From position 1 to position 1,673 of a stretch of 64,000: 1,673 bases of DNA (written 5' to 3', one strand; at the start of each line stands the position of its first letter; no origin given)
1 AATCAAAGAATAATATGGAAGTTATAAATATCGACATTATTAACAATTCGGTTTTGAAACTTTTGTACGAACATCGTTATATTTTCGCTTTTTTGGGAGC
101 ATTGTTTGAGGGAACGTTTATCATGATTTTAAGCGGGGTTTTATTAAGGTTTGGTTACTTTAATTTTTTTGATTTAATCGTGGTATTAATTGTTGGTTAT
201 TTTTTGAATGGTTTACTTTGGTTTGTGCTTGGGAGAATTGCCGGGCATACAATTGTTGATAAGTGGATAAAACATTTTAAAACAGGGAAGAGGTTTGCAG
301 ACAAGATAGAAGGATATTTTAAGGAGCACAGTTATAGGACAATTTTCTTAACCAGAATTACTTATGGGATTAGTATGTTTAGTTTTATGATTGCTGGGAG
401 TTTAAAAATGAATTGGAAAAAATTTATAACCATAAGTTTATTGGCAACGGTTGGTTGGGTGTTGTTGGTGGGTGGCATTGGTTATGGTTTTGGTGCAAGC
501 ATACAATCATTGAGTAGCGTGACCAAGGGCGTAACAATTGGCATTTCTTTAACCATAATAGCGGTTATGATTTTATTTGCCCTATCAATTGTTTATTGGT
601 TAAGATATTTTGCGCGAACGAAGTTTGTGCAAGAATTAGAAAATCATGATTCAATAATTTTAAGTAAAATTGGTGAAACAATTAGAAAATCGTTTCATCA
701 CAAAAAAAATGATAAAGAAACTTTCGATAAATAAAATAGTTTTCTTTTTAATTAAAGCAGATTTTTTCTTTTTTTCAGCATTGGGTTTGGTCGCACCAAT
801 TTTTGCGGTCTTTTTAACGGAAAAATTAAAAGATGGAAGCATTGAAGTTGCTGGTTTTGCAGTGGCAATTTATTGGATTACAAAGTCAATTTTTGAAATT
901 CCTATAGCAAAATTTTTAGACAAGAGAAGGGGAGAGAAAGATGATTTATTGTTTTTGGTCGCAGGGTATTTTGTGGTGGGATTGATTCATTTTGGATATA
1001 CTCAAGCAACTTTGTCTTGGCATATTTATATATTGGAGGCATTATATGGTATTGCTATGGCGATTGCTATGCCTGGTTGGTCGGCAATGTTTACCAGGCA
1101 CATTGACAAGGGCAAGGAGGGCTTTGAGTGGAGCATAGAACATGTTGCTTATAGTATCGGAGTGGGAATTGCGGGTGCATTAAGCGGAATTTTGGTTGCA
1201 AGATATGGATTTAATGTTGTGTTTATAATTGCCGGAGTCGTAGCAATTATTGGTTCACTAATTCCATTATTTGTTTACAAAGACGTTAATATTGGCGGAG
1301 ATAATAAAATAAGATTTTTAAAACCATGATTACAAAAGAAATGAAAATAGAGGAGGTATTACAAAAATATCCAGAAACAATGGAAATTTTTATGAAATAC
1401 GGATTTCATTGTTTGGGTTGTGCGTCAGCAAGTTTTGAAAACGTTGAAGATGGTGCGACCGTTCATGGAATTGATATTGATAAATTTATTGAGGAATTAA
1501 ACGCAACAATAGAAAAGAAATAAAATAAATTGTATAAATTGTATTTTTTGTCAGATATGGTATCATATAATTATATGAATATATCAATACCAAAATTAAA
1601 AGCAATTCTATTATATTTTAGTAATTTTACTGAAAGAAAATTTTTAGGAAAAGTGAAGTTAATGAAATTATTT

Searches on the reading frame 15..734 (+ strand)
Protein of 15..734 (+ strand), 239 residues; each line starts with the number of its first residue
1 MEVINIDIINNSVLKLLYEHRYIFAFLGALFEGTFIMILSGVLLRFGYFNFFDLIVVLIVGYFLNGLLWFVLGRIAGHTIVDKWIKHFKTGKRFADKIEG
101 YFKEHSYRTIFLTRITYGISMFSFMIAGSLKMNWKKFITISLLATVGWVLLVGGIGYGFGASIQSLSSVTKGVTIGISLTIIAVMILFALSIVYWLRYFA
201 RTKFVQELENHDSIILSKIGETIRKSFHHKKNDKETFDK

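Call 67: search_protein_families(library=pfam, proteins=[window:15-734:+], max_evalue=0.01)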
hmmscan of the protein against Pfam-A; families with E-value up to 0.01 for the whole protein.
window:15-734:+ (239 aa): 1 family
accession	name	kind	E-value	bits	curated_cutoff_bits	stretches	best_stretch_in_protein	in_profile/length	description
PF09335.16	VTT_dom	-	3.8e-15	56.9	33.9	1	33-157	3-122/123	VTT domain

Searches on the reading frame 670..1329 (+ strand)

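Call 67: search_protein_families(library=pfam, proteins=[window:670-1329:+], max_evalue=0.01)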
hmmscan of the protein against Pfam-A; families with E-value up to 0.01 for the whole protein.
window:670-1329:+ (219 aa): 2 families
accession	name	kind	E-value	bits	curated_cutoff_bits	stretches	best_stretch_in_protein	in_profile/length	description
PF07690.21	MFS_1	-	7.9e-21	74.8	33.4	1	32-205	6-174/347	Major Facilitator Superfamily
PF05977.19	MFS_3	-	2e-05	23.7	27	1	79-191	68-178/524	Transmembrane secretion effector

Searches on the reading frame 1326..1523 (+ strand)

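Call 3: search_protein_families(library=pfam, proteins=[window:1326-1523:+], max_evalue=1)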
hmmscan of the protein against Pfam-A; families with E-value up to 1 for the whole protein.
window:1326-1523:+ (65 aa): 5 families
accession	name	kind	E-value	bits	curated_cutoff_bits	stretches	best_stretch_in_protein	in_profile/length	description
PF08984.16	DUF1858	-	6.6e-25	87.4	32.2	1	2-55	1-59/59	Domain of unknown function (DUF1858)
PF04405.19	ScdA_N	-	0.0048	16.9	32.5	1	5-60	2-54/56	Domain of Unknown function (DUF542)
PF07293.16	DUF1450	-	0.052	13.8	30.1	1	3-64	14-74/75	Protein of unknown function (DUF1450)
PF18215.6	Rtt106_N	-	0.092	12.8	26.3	1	7-22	13-28/45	Histone chaperone Rtt106 N-terminal domain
PF00403.32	HMA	-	0.58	11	24.8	0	33-64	27-58/62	Heavy-metal-associated domain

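Call 4: search_protein_families(library=ncbifam, proteins=[window:1326-1523:+], max_evalue=1)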
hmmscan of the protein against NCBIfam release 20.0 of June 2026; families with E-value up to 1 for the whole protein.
window:1326-1523:+ (65 aa): 4 families
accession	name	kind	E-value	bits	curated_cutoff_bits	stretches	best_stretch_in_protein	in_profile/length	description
TIGR03980.1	prismane_assoc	subfamily_domain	4.8e-28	96.9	44.95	1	2-59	1-58/58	hybrid cluster protein-associated redox disulfide domain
NF009777.0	PRK13276.1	equivalog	0.00089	19.1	259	1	1-61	1-59/224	iron-sulfur cluster repair di-iron protein ScdA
NF040779.1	Sec_lyase_SclA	exception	0.052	12.4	525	1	3-63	311-371/378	selenocysteine lyase SclA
TIGR03652.1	FeS_repair_RIC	equivalog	0.074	12.8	204.7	1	8-62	1-52/216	iron-sulfur cluster repair di-iron protein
